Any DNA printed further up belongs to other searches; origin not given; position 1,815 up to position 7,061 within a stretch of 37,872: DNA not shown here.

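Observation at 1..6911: Operon of two exported giant proteins with one shared N-terminal module and swapped enzymatic C-termini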

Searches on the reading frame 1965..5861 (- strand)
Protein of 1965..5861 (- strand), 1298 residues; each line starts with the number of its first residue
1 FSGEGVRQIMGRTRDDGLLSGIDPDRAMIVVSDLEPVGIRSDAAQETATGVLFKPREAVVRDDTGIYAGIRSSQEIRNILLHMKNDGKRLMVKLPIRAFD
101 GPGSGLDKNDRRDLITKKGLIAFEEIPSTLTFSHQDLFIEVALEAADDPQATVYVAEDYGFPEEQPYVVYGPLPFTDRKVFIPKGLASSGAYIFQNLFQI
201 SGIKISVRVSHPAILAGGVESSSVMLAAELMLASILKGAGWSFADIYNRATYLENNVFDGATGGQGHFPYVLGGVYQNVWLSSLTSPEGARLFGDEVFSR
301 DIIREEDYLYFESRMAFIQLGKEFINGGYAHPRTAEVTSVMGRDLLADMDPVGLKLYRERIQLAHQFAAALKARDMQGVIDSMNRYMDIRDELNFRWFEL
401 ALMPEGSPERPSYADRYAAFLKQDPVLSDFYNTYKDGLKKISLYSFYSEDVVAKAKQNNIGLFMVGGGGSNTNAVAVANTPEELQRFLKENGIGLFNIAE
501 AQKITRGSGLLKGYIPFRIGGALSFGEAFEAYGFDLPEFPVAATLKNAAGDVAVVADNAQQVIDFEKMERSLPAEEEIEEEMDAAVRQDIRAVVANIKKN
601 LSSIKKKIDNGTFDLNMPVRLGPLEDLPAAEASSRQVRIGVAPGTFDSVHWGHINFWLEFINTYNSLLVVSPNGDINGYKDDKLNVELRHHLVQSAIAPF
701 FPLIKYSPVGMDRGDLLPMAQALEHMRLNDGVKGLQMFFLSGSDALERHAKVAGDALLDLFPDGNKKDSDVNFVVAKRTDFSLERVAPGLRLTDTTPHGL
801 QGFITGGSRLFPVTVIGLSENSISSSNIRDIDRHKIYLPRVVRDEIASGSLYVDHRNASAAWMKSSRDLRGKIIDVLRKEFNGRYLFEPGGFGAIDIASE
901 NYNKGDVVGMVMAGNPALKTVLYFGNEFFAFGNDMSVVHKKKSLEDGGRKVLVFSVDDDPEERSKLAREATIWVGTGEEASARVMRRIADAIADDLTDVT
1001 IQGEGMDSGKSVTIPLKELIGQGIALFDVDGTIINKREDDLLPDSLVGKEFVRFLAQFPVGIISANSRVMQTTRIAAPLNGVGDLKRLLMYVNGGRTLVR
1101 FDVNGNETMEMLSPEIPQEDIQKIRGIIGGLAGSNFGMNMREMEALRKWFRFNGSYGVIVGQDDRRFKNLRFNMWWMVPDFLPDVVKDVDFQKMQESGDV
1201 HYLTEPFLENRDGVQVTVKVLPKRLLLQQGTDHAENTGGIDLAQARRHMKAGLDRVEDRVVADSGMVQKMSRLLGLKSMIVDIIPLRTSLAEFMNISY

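Call 24: search_solved_structures(query=window:1965-5861:-, max_evalue=1, show_alignments=3)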
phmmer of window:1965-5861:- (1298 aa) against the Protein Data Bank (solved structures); distinct sequences matched with E-value up to 1: 12.
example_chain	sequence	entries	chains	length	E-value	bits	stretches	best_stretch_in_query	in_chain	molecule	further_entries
4ymi_A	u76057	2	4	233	0.013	16.3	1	628-747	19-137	Probable nicotinate-nucleotide adenylyltransferase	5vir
5db4_A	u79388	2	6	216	0.021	15.7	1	630-747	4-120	Nicotinate-nucleotide adenylyltransferase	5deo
4rpi_A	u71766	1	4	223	0.035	14.9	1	638-748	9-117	nicotinate-nucleotide adenylyltransferase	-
4s1o_A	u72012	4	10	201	0.042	14.7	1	638-747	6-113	Probable nicotinate-nucleotide adenylyltransferase | Nicotinate-nucleotide adenylyltransferase | nicotinate mononucleotide adenylyltransferase NadD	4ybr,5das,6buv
7o0c_A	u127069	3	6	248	0.047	14.5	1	866-938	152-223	Phosphomannomutase 2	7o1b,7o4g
7o58_A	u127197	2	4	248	0.048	14.5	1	866-938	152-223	Phosphomannomutase 2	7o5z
2amy_A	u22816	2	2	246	0.049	14.5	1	866-938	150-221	Phosphomannomutase 2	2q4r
4x0e_A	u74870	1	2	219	0.06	14.2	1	638-747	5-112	Probable nicotinate-nucleotide adenylyltransferase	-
6kh2_A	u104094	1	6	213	0.36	11.6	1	643-746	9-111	Probable nicotinate-nucleotide adenylyltransferase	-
6kg3_A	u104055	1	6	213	0.36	11.6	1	643-746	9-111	Probable nicotinate-nucleotide adenylyltransferase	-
1k4k_A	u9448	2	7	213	0.69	10.7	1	643-746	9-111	Nicotinic acid mononucleotide adenylyltransferase | NaMN adenylyltransferase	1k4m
2ics_A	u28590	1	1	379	0.79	10.5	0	340-440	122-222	Adenine Deaminase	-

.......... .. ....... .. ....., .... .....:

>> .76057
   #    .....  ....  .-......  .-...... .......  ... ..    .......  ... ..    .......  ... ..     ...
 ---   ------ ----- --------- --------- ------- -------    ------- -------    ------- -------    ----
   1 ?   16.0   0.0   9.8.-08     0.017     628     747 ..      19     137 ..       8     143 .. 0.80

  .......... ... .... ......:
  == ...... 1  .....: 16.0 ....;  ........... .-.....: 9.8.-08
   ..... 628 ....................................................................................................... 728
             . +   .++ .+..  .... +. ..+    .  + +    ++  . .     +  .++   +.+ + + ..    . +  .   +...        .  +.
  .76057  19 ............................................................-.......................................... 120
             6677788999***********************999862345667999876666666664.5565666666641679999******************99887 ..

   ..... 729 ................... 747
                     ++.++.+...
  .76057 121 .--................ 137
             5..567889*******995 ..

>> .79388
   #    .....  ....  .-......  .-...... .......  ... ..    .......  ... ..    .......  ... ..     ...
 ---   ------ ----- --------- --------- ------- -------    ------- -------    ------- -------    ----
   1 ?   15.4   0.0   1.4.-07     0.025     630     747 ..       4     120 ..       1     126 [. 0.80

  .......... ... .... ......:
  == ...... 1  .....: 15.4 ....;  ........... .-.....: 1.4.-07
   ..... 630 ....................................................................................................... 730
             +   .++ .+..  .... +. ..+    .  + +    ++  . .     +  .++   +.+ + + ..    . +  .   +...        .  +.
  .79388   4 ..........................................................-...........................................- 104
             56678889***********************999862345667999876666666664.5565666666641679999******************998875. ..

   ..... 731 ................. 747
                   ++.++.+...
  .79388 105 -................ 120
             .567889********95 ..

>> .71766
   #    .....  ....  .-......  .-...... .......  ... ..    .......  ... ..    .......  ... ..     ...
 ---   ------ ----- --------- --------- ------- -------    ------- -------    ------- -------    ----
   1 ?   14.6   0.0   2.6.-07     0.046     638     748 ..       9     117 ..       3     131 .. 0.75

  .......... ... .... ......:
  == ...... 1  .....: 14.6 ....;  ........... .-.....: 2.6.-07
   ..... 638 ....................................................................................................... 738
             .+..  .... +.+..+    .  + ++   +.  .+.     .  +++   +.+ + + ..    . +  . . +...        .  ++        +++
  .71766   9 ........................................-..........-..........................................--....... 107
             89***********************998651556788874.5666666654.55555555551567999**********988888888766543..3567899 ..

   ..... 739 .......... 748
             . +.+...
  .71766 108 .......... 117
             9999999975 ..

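Call 36: search_protein_families(library=pfam, alignment_id=A2, max_evalue=0.001)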
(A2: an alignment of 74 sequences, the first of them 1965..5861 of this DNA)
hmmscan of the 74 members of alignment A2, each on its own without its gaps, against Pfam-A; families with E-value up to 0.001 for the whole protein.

A. member 1, window:1965-5861:- (1298 aa): 1 family
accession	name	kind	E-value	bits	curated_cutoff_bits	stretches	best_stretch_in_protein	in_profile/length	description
PF01467.32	CTP_transf_like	-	0.00091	19.9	21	0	641-829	1-131/133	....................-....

B. families by the number of members that match (of 74 scanned): 101 families (the first 25 are shown)
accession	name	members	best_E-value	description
PF13646.12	HEAT_2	4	9.4e-27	HEAT repeats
PF13649.12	Methyltransf_25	4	8.5e-12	Methyltransferase domain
PF13847.12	Methyltransf_31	4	4.8e-10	Methyltransferase domain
PF13489.12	Methyltransf_23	3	9.7e-11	Methyltransferase domain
PF08242.18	Methyltransf_12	3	5.2e-10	Methyltransferase domain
PF02518.31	HATPase_c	3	5.4e-09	Histidine kinase-, DNA gyrase B-, and HSP90-like ATPase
PF02985.28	HEAT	2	2.2e-17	HEAT repeat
PF03130.22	HEAT_PBS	2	2.4e-17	PBS lyase HEAT-like repeat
PF08241.18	Methyltransf_11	2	2.7e-14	Methyltransferase domain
PF13513.12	HEAT_EZ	2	7e-13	HEAT-like repeat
PF00514.29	Arm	2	1.7e-08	Armadillo/beta-catenin-like repeat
PF04055.27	Radical_SAM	2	1.5e-07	Radical SAM superfamily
PF03331.19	LpxC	1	2.2e-69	UDP-3-O-acyl N-acetylglycosamine deacetylase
PF25173.1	Beta-prop_WDR3_1st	1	8.5e-49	WDR3 first beta-propeller domain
PF00400.38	WD40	1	2.6e-45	WD domain, G-beta repeat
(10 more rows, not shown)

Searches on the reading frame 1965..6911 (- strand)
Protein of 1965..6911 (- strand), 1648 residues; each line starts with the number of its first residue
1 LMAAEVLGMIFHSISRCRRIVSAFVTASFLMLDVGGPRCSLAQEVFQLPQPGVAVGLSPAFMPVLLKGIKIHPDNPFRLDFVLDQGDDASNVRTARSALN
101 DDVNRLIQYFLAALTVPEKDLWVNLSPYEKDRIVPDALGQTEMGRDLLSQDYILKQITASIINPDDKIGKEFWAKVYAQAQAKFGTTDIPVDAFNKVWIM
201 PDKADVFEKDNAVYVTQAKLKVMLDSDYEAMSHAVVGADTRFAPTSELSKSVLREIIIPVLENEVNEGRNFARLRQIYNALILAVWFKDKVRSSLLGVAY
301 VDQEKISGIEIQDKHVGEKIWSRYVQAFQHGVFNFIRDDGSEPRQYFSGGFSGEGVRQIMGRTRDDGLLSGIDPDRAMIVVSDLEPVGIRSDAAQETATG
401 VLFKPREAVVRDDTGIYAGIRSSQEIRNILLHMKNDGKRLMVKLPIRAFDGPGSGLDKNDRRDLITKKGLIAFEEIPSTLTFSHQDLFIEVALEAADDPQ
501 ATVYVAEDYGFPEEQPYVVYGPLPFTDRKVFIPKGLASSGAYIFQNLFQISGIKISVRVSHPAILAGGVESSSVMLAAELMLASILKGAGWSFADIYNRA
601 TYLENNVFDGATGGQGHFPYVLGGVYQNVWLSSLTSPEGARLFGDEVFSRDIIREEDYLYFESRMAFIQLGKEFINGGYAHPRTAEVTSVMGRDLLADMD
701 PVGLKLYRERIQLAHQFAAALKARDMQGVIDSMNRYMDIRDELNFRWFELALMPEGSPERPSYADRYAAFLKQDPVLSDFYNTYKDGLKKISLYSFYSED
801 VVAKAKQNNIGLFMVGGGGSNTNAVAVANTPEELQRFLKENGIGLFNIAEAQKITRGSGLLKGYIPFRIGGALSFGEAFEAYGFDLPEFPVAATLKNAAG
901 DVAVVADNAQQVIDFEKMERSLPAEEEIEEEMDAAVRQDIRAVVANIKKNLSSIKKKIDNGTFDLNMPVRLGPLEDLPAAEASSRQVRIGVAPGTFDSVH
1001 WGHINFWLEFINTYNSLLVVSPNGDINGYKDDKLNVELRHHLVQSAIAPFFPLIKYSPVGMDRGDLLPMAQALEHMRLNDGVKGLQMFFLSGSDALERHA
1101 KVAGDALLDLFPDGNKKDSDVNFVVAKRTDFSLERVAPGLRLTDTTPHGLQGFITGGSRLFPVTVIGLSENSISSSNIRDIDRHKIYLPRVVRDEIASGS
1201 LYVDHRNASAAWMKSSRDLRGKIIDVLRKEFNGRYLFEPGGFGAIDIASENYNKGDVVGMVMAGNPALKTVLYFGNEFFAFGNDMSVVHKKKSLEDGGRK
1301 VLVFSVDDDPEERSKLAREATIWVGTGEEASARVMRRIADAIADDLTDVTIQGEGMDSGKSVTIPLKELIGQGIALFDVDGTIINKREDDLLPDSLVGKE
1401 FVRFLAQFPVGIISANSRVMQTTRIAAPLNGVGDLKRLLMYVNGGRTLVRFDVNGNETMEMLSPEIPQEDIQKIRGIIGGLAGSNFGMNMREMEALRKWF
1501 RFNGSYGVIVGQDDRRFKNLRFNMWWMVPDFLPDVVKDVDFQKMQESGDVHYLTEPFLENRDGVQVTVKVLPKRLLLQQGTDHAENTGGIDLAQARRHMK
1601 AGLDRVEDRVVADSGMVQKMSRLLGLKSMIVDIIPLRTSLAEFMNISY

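Call 5: search_protein_families(library=pfam, proteins=[window:1965-6911:-], max_evalue=1)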
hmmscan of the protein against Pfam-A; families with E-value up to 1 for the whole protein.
window:1965-6911:- (1648 aa): 2 families
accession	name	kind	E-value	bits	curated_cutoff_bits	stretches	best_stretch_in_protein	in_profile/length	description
PF01467.32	CTP_transf_like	-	0.0014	19.3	21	1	991-1179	1-131/133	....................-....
PF00288.32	GHMP_kinases_N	-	0.028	15.1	22.3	1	544-624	10-87/87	GHMP kinases N terminal domain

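Call 6: search_protein_families(library=ncbifam, proteins=[window:1965-6911:-], max_evalue=1)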
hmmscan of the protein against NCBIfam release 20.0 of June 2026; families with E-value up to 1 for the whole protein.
window:1965-6911:- (1648 aa): 10 families
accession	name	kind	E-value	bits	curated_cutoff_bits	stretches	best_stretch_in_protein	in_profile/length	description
NF000840.1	PRK00071.1-3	equivalog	7.5e-08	32.1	150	1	985-1202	4-198/201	nicotinate-nucleotide adenylyltransferase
TIGR00482.1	TIGR00482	equivalog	2e-05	24.7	112.45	1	992-1202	2-194/194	nicotinate (nicotinamide) nucleotide adenylyltransferase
TIGR00125.1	cyt_tran_rel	domain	0.00071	19.7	27.7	1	989-1043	1-56/65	adenylyltransferase/cytidyltransferase family protein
NF005519.0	PRK07152.1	equivalog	0.0014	17.6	315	1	988-1206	2-188/361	nicotinate-nucleotide adenylyltransferase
NF000839.0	PRK00071.1-1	equivalog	0.0017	18.3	187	1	992-1097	11-115/219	nicotinate-nucleotide adenylyltransferase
NF005410.0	PRK06973.1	equivalog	0.015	14.6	214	1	980-1024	15-60/243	nicotinate-nucleotide adenylyltransferase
TIGR01488.1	HAD-SF-IB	subfamily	0.031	14.2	45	1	1375-1426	2-55/177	HAD-IB family phosphatase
TIGR02199.1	rfaE_dom_II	equivalog_domain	0.08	12.8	181.5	1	981-1025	5-48/144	D-glycero-beta-D-manno-heptose 1-phosphate adenylyltransferase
NF000841.0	PRK00071.1-4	equivalog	0.11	12.3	197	0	985-1005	5-25/194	nicotinate-nucleotide adenylyltransferase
TIGR01510.1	coaD_prev_kdtB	equivalog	0.12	12.4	103.3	1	990-1048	2-57/155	pantetheine-phosphate adenylyltransferase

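Call 13: find_encoding_contigs(protein=window:1965-6887:-, flank=10000, max_places=4)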
Protein window:1965-6887:- (1640 aa): no gene with exactly this product is on record in the collection.

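Call 14: find_encoding_contigs(protein=window:1965-6911:-, flank=10000, max_places=4)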
Protein window:1965-6911:- (1648 aa): no gene with exactly this product is on record in the collection.

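Call 15: find_encoding_contigs(protein=window:1965-6908:-, flank=10000, max_places=4)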
Protein window:1965-6908:- (1647 aa): no gene with exactly this product is on record in the collection.

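Call 93: search_protein_families(library=padloc, proteins=[window:1965-6887:-], max_evalue=0.01)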
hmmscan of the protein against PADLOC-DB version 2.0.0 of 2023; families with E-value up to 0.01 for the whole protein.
window:1965-6887:- (1640 aa): 0 families
